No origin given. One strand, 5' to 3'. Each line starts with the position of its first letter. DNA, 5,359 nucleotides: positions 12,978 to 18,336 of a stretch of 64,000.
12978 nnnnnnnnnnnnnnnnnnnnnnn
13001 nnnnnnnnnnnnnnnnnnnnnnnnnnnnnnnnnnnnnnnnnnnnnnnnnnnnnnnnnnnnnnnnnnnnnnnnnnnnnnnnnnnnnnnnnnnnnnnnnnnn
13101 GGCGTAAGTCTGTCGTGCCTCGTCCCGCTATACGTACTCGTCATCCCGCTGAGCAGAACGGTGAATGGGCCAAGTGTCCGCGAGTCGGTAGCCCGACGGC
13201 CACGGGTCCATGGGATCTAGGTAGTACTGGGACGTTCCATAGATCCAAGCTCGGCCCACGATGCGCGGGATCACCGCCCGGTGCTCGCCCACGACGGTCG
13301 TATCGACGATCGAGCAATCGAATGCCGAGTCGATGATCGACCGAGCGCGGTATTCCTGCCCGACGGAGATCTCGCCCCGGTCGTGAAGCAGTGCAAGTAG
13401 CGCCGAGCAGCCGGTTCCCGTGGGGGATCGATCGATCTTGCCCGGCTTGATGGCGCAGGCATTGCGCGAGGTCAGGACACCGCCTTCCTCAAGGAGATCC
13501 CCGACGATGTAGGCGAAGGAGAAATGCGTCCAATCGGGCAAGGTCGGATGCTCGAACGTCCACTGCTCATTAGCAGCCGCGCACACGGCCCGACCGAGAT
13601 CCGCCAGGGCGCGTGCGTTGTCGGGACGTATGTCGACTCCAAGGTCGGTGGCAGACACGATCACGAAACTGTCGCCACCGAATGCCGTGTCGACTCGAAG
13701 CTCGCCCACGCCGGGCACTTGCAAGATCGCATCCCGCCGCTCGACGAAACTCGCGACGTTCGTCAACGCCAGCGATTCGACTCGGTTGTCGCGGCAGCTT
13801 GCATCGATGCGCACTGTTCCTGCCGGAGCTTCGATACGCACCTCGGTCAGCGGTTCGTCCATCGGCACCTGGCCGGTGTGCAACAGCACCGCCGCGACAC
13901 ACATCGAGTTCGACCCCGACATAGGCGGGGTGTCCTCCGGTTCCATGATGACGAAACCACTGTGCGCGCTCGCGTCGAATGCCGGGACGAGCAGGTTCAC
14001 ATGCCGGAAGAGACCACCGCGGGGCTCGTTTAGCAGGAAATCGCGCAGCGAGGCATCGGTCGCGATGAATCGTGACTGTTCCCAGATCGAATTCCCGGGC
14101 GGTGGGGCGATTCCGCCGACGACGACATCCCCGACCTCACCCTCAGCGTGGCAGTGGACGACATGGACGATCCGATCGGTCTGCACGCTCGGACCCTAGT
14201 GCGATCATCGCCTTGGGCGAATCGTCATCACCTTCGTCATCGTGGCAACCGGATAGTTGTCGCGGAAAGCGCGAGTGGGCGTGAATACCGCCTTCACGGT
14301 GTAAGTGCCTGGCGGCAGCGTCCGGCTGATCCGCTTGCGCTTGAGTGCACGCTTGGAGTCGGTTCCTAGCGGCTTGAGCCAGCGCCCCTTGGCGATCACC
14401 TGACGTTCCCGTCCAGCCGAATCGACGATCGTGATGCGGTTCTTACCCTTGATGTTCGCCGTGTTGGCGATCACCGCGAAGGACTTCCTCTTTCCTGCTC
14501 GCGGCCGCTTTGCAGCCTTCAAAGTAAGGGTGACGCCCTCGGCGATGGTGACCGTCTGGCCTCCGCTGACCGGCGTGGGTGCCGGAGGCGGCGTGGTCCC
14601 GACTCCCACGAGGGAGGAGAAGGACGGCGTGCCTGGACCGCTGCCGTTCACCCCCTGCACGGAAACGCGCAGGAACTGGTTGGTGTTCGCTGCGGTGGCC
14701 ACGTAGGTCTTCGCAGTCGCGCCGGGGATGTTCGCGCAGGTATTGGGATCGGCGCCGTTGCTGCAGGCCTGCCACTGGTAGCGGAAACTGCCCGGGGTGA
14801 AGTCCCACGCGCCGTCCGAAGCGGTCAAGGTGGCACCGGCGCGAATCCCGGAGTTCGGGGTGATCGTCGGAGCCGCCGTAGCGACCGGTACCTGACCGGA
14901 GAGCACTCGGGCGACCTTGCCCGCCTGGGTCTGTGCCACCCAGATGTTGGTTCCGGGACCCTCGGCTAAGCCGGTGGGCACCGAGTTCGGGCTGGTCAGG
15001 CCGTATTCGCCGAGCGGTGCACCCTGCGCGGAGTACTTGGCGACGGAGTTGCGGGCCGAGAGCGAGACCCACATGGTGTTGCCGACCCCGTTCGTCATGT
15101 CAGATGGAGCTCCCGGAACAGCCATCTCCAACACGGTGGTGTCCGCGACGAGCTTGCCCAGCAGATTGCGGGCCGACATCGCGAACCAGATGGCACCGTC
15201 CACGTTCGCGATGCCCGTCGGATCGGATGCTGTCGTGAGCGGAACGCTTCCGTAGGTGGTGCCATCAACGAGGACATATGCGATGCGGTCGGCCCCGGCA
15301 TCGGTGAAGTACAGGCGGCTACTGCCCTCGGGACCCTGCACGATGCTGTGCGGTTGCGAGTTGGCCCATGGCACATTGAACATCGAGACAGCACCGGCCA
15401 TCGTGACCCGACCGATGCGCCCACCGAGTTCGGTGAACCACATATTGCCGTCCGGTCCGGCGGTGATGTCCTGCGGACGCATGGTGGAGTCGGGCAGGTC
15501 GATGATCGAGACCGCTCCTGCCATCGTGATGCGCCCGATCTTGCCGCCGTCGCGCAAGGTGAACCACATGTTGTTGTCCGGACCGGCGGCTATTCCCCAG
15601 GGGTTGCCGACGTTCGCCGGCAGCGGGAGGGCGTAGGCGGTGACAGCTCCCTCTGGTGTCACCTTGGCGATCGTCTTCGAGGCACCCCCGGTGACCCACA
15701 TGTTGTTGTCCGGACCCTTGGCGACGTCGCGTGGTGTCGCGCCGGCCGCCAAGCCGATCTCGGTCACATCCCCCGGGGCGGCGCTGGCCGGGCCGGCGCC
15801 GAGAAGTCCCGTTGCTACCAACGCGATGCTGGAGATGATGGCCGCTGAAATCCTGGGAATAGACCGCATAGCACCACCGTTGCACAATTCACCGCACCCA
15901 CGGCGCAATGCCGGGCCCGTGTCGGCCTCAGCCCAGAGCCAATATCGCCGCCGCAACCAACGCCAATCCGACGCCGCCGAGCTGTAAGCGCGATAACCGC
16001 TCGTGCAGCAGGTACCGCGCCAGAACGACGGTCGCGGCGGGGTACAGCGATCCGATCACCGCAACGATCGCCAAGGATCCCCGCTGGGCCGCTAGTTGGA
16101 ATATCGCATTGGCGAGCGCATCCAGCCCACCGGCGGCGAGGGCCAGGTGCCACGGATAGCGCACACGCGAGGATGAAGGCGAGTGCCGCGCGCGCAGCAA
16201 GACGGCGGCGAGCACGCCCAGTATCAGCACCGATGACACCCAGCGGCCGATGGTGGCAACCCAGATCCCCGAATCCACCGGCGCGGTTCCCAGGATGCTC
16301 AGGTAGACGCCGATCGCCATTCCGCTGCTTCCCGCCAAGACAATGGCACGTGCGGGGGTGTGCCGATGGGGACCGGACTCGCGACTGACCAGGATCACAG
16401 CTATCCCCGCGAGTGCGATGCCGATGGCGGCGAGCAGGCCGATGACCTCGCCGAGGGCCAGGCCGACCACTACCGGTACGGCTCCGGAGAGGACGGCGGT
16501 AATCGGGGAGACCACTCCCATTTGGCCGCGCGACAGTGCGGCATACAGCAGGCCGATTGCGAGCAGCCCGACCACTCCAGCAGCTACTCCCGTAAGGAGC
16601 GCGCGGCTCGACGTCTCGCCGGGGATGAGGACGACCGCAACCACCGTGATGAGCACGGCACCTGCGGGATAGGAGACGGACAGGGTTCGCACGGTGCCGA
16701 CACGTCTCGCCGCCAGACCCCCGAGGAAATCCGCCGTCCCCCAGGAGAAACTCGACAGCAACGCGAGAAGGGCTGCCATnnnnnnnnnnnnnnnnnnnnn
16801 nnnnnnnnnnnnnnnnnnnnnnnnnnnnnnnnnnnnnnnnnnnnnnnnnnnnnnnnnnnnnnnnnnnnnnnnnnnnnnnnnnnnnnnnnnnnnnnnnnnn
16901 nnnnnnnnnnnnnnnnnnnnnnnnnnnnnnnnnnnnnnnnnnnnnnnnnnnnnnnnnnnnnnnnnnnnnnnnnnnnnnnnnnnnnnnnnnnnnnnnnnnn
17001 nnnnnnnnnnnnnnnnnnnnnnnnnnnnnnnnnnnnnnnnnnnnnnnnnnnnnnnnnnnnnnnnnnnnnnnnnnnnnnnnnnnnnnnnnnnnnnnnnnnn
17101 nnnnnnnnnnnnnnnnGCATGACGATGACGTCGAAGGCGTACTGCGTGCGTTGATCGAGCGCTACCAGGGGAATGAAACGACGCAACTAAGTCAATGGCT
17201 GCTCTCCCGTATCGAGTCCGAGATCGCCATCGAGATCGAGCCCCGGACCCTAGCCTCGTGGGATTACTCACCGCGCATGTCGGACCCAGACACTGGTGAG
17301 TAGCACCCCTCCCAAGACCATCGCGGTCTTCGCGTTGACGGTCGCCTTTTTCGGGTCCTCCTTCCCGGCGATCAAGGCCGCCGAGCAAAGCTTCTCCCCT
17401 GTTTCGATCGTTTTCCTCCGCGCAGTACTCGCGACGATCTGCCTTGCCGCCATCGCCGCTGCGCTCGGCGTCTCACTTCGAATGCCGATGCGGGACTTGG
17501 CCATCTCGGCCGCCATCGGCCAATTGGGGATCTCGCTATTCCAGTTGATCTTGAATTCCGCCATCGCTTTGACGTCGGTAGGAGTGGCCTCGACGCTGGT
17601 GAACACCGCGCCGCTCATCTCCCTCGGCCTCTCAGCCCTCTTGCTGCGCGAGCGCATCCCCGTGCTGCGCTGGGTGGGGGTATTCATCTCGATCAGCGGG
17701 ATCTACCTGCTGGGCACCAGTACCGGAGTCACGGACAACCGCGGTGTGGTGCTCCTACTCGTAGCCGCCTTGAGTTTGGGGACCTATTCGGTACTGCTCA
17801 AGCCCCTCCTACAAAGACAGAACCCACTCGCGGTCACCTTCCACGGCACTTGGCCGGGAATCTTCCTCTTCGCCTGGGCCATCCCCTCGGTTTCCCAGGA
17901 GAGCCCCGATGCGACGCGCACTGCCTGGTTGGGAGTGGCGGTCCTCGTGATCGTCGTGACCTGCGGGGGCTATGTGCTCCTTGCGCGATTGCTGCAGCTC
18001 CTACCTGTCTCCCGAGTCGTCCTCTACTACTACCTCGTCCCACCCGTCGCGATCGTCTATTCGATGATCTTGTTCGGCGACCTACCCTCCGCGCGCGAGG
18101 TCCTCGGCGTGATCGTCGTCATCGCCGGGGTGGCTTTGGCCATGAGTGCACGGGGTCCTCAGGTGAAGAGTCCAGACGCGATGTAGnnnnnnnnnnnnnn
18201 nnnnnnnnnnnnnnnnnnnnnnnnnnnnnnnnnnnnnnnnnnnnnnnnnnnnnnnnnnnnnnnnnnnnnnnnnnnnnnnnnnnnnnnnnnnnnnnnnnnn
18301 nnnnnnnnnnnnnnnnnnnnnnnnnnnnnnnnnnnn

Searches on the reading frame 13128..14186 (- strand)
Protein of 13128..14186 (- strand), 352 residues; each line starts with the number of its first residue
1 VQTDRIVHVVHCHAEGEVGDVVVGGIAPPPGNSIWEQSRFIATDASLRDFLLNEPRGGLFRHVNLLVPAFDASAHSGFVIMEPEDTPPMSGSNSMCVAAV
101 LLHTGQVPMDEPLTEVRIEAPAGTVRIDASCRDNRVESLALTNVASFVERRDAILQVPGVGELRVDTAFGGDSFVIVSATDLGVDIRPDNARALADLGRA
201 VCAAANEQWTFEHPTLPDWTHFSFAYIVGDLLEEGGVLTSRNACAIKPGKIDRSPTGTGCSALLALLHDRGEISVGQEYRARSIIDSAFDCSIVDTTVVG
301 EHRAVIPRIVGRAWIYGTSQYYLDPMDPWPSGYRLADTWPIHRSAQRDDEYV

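Call 3: search_protein_families(library=pfam, proteins=[window:13128-14186:-])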
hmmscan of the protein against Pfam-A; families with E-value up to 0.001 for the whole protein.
window:13128-14186:- (352 aa): 1 family
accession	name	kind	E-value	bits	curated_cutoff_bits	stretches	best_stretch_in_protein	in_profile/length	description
PF05544.16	Pro_racemase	-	2.4e-117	392.1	27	1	9-334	1-325/325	Proline racemase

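Call 4: search_protein_families(library=ncbifam, proteins=[window:13128-14186:-])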
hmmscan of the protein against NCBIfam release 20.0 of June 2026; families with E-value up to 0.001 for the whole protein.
window:13128-14186:- (352 aa): 6 families
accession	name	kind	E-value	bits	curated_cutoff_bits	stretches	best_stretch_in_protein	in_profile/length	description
NF047722.1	T3LHypDht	equivalog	9.8e-160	531.2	550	1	1-340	1-340/341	trans-3-hydroxy-L-proline dehydratase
NF010576.0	PRK13969.1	equivalog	1.9e-66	224.3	556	1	1-334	1-333/335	proline racemase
NF045511.1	TransHydProDhtase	equivalog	7.5e-57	192.9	540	1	1-333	1-332/335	trans-3-hydroxy-L-proline dehydratase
NF010578.0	PRK13971.1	equivalog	1.3e-53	182.3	376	1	8-335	7-332/333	4-hydroxyproline epimerase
NF052296.1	HdxProlEpimProt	equivalog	2.4e-41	142.1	450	1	8-332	2-307/309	4-hydroxyproline epimerase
NF010577.0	PRK13970.1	equivalog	5.4e-24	85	442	1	7-330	5-306/311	4-hydroxyproline epimerase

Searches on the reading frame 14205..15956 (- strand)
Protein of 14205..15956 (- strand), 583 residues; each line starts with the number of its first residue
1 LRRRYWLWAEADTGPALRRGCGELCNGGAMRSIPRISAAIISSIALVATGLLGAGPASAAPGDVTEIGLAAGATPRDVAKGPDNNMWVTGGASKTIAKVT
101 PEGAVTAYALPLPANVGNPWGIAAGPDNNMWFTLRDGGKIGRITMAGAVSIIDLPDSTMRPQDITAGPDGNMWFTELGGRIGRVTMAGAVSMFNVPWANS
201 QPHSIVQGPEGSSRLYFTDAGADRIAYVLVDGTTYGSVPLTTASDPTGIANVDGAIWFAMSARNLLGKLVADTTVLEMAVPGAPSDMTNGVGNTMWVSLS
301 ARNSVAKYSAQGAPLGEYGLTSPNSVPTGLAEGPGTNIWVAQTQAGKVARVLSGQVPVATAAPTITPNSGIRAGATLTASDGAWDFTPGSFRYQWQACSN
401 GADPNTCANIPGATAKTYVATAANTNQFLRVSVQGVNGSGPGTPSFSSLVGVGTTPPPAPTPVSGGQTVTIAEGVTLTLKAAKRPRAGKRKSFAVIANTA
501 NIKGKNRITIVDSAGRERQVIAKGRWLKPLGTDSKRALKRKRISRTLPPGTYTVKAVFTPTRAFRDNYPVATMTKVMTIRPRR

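Call 3: search_protein_families(library=pfam, proteins=[window:14205-15956:-])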
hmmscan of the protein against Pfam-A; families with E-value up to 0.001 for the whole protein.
window:14205-15956:- (583 aa): 4 families
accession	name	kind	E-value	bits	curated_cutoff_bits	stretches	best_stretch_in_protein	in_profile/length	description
PF24684.1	Vgb_lyase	-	1.9e-61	207.9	50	2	62-211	127-276/290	Virginiamycin B lyase family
PF22701.2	Mala_s_1-like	-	1.3e-06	28.7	27.5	0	73-134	88-147/195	Mal s 1 allergenic protein-like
PF08450.18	SGL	-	0.00072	19.7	26.3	0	150-225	74-158/246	SMP-30/Gluconolactonase/LRE-like region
PF07494.17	Reg_prop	-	0.00073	19.9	20.4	0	155-174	3-20/24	Two component regulator propeller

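Call 4: search_protein_families(library=ncbifam, proteins=[window:14205-15956:-])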
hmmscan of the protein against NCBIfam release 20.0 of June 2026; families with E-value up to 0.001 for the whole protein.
window:14205-15956:- (583 aa): 3 families
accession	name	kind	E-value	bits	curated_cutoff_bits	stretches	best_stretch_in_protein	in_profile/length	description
NF000096.1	stregra_B_VgbB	exception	7.6e-49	166.5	600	3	63-212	130-279/295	streptogramin B lyase Vgb(B)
NF000022.1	stregra_B_VgbA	exception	5.8e-35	120.8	600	2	73-269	99-291/299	streptogramin B lyase Vgb(A)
TIGR03606.1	non_repeat_PQQ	subfamily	2.7e-11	42.9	434.55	0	114-144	27-57/454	glucose/sorbosone family PQQ-dependent dehydrogenase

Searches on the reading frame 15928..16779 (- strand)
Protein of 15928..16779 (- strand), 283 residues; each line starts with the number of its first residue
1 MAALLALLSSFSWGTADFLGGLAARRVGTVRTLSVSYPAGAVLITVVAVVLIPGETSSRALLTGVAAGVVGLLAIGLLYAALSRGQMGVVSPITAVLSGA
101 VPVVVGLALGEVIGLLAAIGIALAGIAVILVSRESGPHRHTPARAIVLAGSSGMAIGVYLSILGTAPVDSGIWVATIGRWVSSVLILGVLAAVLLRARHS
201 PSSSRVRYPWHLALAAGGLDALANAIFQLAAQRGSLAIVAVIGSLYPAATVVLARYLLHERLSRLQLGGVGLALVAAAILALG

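Call 23: search_protein_families(library=pfam, proteins=[window:15928-16779:-], max_evalue=0.01)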
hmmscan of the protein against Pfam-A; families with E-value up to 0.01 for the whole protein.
window:15928-16779:- (283 aa): 1 family
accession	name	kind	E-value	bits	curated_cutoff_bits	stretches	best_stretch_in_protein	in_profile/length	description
PF00892.27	EamA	-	1.5e-16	61.3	28.2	2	2-132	3-134/135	EamA-like transporter family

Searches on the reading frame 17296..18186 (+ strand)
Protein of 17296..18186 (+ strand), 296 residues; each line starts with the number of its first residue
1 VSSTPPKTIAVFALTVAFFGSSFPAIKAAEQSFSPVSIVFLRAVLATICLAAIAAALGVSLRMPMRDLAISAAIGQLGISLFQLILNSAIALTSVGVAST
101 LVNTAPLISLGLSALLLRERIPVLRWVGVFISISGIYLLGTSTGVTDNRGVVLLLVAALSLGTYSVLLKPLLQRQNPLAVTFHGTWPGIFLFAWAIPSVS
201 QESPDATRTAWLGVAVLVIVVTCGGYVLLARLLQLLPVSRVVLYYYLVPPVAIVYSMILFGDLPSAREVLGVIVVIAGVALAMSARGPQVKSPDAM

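Call 3: search_protein_families(library=pfam, proteins=[window:17296-18186:+])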
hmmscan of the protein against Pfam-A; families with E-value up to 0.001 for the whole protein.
window:17296-18186:+ (296 aa): 1 family
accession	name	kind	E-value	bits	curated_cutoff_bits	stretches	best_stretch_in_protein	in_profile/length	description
PF00892.27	EamA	-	2.4e-38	131.9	28.2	2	9-140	4-134/135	EamA-like transporter family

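Call 4: search_protein_families(library=ncbifam, proteins=[window:17296-18186:+])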
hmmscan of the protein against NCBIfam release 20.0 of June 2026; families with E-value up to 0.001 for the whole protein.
window:17296-18186:+ (296 aa): 5 families
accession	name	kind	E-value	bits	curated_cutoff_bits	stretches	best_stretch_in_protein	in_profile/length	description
TIGR00950.1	2A78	equivalog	1.3e-22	80.5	230.2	1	21-279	3-263/264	carboxylate/amino acid/amine transporter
NF008432.0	PRK11272.1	equivalog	1.5e-11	44.1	270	1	9-283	13-286/294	drug/metabolite exporter YedA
TIGR03340.1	phn_DUF6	hypoth_equivalog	1.1e-09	38.4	288.15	1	58-281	54-280/281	phosphonate utilization associated putative membrane protein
TIGR00817.1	tpt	subfamily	0.00016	21.3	317.9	0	84-210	80-179/302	Tpt phosphate/phosphoenolpyruvate translocator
NF050091.1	ArAmAcExpYddG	equivalog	0.00091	18.8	300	0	29-217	26-217/285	aromatic amino acid exporter YddG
